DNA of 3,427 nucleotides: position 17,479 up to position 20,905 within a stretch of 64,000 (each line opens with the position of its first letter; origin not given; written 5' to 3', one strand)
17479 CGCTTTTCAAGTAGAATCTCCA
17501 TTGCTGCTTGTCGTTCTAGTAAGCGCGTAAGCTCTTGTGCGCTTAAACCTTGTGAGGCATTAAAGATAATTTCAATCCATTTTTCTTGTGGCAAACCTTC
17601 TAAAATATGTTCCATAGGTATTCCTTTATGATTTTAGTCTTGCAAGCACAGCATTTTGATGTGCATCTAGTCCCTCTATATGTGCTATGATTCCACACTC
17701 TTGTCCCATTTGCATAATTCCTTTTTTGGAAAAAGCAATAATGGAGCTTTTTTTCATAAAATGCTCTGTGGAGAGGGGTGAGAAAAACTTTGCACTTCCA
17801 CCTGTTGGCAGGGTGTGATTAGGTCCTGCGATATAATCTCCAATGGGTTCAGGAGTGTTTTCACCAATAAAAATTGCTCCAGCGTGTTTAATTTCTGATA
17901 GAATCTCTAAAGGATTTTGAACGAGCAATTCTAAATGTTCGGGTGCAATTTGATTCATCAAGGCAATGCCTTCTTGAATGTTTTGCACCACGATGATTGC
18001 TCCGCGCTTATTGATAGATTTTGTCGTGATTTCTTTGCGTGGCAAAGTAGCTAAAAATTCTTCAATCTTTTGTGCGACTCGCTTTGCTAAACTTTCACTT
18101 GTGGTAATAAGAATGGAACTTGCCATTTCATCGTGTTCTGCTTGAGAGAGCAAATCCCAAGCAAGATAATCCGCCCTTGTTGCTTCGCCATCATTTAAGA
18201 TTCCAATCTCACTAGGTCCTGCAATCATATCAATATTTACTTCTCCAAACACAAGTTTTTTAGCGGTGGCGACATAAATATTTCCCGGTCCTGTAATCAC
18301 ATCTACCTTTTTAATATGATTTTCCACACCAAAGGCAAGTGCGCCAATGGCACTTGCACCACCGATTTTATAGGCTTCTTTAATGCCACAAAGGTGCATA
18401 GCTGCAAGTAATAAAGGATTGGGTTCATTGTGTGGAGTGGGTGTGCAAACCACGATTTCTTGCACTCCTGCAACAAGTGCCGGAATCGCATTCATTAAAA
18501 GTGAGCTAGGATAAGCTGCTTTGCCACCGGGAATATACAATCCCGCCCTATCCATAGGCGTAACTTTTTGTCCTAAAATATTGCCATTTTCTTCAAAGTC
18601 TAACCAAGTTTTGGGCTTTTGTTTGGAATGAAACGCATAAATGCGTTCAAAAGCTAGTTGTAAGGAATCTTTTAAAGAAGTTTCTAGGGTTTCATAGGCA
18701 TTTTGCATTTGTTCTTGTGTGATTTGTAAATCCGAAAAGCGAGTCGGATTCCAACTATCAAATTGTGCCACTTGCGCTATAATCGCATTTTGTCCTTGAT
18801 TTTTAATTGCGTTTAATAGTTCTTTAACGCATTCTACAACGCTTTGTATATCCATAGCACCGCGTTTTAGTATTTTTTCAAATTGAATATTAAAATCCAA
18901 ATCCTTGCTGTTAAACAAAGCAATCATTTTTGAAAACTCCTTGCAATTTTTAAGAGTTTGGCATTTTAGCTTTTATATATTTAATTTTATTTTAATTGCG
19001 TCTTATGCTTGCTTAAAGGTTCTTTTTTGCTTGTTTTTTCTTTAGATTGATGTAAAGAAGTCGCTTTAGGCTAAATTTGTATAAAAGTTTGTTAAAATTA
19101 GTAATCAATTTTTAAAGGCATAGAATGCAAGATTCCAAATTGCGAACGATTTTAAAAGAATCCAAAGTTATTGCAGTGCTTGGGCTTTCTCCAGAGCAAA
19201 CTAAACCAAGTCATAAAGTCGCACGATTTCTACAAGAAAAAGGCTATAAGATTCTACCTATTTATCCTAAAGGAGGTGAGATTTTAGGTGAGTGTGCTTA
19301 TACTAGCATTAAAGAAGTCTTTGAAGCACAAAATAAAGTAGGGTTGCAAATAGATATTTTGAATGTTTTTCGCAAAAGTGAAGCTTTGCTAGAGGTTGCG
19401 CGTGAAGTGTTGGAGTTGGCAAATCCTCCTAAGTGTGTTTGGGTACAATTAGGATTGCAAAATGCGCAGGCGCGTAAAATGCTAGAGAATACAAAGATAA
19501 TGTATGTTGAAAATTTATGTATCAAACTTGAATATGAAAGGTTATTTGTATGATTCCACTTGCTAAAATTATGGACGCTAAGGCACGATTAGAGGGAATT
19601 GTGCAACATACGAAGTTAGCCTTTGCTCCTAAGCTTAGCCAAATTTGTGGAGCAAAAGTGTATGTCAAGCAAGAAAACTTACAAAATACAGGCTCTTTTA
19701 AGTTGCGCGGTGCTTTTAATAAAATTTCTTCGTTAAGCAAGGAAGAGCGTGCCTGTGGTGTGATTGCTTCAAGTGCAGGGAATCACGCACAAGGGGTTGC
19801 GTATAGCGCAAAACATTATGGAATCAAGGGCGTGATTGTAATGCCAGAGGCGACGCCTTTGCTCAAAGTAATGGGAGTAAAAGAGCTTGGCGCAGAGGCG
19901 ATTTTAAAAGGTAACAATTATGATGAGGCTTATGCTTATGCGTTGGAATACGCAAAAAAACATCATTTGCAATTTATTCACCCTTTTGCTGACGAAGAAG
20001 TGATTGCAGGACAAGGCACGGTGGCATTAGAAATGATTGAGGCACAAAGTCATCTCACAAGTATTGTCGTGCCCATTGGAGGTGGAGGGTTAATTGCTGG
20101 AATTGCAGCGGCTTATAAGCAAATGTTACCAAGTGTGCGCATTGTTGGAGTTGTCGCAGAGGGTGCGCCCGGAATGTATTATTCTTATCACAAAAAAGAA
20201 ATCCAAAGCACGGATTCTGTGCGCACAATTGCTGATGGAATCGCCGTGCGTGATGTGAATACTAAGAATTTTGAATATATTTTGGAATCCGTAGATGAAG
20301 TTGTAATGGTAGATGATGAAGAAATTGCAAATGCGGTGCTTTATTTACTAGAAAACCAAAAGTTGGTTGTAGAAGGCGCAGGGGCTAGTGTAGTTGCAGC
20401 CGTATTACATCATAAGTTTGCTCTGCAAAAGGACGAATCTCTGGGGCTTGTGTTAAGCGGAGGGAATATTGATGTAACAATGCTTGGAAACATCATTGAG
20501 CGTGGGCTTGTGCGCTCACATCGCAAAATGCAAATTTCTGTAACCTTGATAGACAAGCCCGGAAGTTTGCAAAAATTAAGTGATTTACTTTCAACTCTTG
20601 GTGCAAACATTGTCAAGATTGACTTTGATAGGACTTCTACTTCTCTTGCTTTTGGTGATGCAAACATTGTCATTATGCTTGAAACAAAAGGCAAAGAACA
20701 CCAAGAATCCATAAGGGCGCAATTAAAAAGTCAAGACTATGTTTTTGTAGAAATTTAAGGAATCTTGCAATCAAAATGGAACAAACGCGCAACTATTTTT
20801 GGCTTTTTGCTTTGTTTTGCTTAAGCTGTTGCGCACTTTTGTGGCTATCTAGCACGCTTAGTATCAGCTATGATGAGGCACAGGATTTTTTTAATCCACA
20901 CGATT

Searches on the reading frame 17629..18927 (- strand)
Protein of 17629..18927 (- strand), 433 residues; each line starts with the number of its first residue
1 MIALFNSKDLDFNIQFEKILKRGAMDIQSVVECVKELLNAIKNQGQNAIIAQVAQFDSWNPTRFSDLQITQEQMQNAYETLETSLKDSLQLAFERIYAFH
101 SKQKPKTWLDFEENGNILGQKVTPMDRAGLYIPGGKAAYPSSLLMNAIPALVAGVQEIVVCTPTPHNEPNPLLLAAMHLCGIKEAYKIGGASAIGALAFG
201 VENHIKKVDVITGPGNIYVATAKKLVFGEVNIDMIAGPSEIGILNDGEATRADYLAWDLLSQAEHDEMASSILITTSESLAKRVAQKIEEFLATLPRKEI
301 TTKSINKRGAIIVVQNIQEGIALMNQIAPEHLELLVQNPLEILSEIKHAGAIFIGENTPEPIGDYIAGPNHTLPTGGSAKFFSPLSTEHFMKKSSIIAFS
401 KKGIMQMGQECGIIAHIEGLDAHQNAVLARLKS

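Call 53: search_protein_families(library=pfam, proteins=[window:17629-18927:-], max_evalue=0.0001)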
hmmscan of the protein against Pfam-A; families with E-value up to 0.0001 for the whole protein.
window:17629-18927:- (433 aa): 1 family
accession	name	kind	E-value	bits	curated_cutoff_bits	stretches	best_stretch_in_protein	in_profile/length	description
PF00815.25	Histidinol_dh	-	2.1e-163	544.6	27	1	21-431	2-411/411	Histidinol dehydrogenase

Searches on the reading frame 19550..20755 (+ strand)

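Call 53: search_protein_families(library=pfam, proteins=[window:19550-20755:+], max_evalue=0.0001)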
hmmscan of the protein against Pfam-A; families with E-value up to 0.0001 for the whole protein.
window:19550-20755:+ (402 aa): 3 families
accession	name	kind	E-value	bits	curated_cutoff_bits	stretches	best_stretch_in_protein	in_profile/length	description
PF00291.31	PALP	-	1.1e-76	258.4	35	1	18-304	5-295/295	Pyridoxal-phosphate dependent enzyme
PF13291.12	ACT_4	-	1.2e-05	26.3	27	1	326-398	6-75/80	ACT domain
PF01842.31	ACT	-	3.7e-05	23.9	27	1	328-394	2-63/66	ACT domain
